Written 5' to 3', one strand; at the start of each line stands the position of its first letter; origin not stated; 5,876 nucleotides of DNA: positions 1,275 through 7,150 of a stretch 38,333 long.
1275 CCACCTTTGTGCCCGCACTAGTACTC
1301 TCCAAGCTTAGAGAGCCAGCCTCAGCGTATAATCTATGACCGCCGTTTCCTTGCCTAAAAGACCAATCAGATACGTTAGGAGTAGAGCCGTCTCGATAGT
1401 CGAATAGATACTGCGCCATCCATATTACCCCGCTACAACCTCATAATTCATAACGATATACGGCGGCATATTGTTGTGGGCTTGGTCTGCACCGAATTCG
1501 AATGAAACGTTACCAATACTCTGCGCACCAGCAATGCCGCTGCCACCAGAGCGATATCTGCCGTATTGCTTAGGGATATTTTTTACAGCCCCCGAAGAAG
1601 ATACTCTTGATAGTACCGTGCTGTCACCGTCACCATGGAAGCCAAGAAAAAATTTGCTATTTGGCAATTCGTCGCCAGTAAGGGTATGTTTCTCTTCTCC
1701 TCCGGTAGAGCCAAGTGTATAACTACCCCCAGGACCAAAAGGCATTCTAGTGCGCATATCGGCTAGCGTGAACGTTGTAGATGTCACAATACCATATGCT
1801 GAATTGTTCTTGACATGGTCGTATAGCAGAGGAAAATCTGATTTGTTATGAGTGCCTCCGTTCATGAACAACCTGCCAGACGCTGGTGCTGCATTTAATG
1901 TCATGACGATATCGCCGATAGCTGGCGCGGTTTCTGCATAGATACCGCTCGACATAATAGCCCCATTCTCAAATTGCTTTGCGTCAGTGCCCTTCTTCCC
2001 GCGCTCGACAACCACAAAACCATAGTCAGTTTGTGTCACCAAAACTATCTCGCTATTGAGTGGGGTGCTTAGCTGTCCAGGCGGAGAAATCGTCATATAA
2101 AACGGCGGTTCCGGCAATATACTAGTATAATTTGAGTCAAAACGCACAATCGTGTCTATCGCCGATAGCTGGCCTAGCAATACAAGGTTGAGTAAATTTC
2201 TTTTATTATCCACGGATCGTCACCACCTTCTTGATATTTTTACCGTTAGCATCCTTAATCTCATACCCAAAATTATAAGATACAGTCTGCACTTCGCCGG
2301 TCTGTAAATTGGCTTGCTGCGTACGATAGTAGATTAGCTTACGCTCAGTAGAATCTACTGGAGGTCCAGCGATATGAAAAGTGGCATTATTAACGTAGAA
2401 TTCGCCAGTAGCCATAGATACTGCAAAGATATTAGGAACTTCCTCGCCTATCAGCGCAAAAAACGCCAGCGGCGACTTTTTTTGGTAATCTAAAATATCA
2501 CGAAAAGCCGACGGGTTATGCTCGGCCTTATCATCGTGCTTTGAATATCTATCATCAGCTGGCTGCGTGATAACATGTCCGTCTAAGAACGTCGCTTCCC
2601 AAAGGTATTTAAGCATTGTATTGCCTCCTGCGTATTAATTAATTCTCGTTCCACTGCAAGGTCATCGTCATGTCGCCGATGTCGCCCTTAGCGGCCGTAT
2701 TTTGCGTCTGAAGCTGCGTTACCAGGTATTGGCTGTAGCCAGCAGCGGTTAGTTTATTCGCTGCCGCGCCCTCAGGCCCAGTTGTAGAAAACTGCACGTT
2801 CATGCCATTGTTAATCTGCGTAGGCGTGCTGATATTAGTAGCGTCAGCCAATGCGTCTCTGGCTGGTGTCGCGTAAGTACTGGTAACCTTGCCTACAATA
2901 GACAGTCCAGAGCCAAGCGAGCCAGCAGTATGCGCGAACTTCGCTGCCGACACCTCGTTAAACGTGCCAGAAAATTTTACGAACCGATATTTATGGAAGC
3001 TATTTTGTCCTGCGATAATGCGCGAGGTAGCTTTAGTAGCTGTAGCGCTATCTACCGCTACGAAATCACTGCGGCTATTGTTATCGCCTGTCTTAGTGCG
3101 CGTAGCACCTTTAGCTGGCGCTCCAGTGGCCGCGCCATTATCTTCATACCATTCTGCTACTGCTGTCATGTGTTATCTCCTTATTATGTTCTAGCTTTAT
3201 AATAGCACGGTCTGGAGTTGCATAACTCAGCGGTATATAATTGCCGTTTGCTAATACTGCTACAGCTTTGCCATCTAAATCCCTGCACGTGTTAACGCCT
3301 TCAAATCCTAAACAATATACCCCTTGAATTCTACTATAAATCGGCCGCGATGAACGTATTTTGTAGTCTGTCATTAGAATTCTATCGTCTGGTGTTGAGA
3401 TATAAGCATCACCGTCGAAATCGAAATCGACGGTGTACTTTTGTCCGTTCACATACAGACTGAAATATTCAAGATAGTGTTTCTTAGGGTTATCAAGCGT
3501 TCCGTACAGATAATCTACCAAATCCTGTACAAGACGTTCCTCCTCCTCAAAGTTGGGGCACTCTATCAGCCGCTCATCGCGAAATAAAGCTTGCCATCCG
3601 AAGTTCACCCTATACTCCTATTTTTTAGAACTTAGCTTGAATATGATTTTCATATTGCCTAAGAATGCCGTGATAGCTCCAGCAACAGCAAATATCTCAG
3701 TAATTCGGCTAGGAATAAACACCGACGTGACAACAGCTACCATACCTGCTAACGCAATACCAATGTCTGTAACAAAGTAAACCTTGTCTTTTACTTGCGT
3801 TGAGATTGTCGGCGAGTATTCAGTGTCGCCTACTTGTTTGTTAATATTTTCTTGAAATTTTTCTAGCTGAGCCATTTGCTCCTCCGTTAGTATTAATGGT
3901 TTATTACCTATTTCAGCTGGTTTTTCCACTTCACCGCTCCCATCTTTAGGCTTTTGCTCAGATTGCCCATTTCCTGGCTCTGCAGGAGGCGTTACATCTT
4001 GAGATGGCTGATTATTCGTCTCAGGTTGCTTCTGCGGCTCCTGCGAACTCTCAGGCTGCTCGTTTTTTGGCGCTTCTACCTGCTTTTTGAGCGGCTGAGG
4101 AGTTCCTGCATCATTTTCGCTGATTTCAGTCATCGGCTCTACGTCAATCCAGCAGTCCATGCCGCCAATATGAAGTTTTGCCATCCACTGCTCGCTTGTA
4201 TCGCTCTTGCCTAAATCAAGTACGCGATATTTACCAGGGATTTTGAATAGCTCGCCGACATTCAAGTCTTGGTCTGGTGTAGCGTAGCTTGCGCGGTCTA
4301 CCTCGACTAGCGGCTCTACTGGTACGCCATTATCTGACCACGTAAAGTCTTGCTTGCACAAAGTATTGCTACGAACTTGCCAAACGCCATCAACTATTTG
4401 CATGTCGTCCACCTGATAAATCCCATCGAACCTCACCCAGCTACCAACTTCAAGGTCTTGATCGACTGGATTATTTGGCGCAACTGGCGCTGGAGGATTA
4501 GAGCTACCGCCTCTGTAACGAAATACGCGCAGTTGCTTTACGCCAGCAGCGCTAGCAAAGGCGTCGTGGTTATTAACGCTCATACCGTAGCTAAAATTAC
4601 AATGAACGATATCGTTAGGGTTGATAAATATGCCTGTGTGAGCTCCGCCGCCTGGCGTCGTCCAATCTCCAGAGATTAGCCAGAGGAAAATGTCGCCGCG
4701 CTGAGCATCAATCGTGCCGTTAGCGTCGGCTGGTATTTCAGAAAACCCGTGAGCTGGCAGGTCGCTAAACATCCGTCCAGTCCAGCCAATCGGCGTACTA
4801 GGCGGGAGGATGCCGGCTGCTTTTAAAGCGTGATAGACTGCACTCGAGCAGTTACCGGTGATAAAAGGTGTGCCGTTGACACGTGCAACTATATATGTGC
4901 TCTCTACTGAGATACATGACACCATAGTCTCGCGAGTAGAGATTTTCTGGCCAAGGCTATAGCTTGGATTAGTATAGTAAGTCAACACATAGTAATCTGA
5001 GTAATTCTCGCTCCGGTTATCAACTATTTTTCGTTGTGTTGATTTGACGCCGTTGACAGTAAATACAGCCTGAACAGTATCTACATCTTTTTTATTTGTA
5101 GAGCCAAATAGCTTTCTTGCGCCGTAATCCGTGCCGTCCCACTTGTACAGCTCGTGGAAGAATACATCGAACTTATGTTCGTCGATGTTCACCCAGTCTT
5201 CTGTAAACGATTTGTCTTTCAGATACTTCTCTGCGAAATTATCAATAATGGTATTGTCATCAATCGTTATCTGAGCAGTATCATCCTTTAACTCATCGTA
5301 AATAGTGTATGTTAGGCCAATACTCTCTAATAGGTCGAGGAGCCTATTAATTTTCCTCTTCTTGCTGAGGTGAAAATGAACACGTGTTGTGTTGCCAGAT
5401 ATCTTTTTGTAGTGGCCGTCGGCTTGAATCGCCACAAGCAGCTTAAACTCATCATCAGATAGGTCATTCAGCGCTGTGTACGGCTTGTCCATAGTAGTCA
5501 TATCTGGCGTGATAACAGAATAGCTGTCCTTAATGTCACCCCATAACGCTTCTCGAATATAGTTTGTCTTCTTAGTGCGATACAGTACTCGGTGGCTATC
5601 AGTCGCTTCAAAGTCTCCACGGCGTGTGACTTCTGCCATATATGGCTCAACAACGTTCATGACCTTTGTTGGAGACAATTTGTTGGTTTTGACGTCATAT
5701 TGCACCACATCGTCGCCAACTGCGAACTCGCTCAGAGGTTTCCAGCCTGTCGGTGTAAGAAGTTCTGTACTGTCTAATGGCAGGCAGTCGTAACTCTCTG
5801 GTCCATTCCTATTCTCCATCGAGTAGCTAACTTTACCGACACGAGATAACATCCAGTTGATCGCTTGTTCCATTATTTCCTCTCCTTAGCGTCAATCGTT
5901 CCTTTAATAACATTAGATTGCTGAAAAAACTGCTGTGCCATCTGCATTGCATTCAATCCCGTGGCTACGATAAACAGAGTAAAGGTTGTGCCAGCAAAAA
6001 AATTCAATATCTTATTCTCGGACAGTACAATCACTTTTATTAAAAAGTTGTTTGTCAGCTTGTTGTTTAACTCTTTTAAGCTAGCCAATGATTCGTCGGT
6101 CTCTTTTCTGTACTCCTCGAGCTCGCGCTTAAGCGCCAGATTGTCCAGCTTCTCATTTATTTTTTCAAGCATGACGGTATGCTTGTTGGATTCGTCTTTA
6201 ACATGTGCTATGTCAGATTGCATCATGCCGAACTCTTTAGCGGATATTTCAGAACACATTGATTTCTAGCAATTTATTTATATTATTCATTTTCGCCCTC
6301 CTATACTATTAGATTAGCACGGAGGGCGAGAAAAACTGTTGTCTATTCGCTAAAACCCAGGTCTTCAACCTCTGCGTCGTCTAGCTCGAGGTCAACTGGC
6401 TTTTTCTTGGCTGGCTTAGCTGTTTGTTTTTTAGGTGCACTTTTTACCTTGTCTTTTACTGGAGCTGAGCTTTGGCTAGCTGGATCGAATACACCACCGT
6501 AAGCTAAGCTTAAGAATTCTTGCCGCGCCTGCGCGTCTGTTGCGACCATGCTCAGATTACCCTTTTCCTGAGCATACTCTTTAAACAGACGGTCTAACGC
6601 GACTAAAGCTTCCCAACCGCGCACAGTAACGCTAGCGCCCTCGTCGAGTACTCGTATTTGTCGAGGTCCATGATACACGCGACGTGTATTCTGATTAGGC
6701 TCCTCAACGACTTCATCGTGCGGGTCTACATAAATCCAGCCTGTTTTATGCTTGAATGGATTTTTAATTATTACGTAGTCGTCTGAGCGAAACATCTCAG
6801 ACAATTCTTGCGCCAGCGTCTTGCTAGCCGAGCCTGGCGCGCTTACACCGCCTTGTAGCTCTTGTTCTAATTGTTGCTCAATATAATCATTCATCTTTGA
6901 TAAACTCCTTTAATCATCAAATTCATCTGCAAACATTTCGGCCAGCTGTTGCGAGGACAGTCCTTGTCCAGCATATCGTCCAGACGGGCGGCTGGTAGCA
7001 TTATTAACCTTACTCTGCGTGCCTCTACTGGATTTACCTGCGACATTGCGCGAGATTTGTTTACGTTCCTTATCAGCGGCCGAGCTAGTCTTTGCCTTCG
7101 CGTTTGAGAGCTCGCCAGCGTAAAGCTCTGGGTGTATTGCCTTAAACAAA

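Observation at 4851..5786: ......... intein splitting the catalytic Cys of an NlpC/P60-CHAP lysin that also carries C-terminal TM helices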

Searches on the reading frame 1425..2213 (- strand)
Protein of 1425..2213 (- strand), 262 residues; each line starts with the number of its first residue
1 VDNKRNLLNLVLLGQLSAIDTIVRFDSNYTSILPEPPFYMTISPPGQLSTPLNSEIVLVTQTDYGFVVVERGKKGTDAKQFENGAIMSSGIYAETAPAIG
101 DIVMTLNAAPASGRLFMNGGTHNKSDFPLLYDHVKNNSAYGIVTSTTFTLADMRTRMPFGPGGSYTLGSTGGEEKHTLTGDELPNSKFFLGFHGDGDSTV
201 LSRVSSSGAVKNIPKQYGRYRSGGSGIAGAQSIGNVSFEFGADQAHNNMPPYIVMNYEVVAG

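Call 21: search_protein_families(library=phrogs, proteins=[window:1425-2213:-], max_evalue=0.001)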
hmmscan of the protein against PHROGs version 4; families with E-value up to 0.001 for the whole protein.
window:1425-2213:- (262 aa): 4 families
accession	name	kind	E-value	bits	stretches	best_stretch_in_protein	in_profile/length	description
phrog_8763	-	tail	3.6e-12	46.3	1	73-260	524-747/1024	tail protein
phrog_8469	-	tail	4e-12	47.1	1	53-185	53-192/303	tail fiber protein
phrog_9116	-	tail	1.3e-10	41.7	1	80-260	40-210/455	tail protein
phrog_1858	-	tail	8.4e-07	28.3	1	71-157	116-199/1018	tail fiber protein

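Call 81: search_protein_families(library=pfam, proteins=[window:1425-2213:-], max_evalue=0.001)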
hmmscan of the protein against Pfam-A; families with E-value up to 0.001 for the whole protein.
window:1425-2213:- (262 aa): 0 families

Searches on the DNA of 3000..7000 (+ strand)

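Call 5: search_dna_similar(query=window:3000-7000:+, collection=phages, mode=near, max_rows=30)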
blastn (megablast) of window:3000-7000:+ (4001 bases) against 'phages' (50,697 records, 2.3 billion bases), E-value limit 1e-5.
No match.
